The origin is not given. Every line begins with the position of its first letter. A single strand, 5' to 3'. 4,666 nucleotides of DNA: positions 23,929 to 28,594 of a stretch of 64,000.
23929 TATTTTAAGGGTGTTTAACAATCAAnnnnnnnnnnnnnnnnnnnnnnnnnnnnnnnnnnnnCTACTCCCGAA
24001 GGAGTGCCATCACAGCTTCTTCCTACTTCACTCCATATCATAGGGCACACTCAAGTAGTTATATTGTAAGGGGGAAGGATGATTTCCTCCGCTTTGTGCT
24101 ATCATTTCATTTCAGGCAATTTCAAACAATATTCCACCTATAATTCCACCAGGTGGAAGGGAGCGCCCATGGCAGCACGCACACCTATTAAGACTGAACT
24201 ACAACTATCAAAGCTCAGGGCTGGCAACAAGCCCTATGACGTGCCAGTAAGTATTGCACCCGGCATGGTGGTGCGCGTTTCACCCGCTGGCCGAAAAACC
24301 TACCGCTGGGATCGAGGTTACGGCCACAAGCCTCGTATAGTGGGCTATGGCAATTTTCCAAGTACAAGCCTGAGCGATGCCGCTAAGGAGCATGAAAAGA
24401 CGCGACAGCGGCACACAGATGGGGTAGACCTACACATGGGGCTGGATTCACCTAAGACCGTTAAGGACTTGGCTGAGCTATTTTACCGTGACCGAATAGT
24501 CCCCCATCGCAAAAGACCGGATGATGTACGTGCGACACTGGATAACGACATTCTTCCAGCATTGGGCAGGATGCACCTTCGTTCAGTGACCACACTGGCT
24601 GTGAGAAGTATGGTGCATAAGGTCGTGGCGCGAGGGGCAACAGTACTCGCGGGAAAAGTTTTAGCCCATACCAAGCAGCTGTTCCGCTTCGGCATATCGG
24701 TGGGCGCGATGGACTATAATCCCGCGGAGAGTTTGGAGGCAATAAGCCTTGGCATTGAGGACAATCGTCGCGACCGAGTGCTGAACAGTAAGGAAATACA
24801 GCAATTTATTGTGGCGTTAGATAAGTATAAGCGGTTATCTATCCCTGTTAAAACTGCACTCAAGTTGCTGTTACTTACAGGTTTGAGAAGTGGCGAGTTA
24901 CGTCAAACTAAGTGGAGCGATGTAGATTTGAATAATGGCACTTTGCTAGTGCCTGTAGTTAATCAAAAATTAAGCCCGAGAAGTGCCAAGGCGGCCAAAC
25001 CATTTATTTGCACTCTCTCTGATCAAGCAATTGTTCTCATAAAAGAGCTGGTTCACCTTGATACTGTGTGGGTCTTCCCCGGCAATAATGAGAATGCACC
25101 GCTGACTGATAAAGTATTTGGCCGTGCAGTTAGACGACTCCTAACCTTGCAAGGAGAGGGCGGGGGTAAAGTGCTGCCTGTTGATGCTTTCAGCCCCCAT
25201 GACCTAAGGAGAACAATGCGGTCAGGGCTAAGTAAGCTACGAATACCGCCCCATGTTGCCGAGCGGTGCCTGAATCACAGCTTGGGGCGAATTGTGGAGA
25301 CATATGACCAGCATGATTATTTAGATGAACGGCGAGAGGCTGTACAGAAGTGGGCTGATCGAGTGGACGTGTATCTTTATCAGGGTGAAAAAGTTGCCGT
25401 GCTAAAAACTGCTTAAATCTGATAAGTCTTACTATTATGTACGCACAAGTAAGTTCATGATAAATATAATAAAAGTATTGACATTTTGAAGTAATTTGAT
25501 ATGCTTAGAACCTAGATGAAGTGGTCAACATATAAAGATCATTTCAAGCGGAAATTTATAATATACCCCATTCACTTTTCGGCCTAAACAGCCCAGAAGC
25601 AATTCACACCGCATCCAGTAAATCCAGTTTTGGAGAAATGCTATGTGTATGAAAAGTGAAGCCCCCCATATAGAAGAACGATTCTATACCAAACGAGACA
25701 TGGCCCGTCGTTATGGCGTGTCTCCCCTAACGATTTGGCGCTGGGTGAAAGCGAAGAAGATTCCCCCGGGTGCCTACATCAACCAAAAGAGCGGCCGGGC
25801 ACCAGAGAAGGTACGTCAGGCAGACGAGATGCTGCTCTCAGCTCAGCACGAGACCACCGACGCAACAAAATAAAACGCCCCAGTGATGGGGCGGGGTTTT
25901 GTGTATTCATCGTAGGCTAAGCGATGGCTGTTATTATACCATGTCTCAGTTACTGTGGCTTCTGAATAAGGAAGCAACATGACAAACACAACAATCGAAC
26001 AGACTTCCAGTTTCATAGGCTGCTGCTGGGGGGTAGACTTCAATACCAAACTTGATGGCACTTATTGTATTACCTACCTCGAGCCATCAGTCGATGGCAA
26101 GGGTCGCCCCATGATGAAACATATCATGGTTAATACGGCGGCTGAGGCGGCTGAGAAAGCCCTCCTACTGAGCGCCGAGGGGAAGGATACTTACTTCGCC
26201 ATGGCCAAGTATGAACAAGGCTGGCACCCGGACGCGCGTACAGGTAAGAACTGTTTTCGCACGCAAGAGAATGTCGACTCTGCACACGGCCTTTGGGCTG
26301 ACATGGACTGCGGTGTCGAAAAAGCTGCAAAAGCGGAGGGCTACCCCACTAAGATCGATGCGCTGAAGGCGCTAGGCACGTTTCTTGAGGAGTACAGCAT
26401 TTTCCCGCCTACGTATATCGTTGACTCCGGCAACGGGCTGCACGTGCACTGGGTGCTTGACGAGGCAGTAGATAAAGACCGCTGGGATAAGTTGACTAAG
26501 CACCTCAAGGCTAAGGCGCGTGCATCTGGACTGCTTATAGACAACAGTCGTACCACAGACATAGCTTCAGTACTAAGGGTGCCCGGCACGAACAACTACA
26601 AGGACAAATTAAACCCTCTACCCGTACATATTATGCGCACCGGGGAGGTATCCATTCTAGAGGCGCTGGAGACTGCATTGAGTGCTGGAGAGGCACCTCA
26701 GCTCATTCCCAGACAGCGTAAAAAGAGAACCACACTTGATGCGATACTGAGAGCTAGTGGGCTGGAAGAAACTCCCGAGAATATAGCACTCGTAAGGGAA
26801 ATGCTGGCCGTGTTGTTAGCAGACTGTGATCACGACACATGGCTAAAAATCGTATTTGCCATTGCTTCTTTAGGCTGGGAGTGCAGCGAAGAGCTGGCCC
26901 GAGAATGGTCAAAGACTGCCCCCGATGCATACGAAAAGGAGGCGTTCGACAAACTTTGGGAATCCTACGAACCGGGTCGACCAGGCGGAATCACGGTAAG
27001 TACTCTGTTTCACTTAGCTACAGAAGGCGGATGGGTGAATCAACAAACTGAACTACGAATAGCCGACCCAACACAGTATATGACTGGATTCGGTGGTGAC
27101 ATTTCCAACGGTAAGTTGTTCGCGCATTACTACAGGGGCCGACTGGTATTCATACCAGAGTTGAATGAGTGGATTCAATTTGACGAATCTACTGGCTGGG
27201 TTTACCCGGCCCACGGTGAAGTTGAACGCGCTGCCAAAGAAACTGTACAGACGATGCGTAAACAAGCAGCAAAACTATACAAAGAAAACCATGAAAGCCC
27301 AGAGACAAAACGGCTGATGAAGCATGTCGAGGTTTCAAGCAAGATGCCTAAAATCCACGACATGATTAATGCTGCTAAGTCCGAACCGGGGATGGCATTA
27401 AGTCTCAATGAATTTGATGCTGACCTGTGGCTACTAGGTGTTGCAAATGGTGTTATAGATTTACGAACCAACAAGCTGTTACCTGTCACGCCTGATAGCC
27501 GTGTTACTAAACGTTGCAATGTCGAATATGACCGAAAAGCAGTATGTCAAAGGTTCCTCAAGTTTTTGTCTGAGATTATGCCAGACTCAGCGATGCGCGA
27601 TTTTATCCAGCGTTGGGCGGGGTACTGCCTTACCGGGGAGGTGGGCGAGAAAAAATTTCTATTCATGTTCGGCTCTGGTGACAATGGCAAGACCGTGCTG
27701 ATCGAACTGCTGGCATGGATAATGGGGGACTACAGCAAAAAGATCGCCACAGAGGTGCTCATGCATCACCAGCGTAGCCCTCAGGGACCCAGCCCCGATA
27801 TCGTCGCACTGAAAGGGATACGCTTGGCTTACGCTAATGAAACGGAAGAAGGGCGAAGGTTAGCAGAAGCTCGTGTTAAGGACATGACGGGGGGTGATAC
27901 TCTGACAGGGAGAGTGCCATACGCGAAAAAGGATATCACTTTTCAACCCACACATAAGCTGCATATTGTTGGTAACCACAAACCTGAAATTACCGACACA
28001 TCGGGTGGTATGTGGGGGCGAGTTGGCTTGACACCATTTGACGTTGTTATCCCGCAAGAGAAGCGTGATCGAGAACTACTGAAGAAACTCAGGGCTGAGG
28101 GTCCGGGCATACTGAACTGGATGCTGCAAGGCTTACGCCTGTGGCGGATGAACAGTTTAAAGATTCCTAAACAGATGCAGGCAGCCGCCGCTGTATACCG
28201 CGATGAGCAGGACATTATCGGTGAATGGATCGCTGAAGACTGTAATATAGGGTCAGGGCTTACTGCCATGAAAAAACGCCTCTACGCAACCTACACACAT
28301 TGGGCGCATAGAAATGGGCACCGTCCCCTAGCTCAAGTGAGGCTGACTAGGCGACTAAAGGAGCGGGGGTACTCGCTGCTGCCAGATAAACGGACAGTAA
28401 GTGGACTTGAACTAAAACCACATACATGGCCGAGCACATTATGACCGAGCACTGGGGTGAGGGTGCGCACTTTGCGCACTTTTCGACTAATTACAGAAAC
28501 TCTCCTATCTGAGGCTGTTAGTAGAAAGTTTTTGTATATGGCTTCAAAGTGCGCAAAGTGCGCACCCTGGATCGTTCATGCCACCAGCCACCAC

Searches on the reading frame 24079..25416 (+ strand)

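Call 72: search_protein_families(library=pfam, proteins=[window:24079-25416:+], max_evalue=0.00001)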
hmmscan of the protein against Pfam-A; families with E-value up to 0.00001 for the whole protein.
window:24079-25416:+ (445 aa): 3 families
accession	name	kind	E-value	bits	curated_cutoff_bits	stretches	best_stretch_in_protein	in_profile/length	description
PF00589.27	Phage_integrase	-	1.5e-22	80.6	27.1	1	234-413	2-169/172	Phage integrase family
PF22022.2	Phage_int_M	-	2.1e-11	44.4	27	1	144-220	18-94/96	Phage integrase central domain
PF13356.12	Arm-DNA-bind_3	-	4.8e-08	33.5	27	1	45-118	5-76/83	Arm DNA-binding domain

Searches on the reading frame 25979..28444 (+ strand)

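Call 72: search_protein_families(library=pfam, proteins=[window:25979-28444:+], max_evalue=0.00001)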
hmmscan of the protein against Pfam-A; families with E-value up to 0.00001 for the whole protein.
window:25979-28444:+ (821 aa): 2 families
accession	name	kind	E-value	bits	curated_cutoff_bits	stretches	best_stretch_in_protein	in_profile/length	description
PF08706.16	D5_N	-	8.4e-26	91.4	22.4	1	379-534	2-144/145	D5 N terminal like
PF08707.16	PriCT_2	-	3.8e-12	46.8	22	1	273-347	2-77/77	Primase C terminal 2 (PriCT-2)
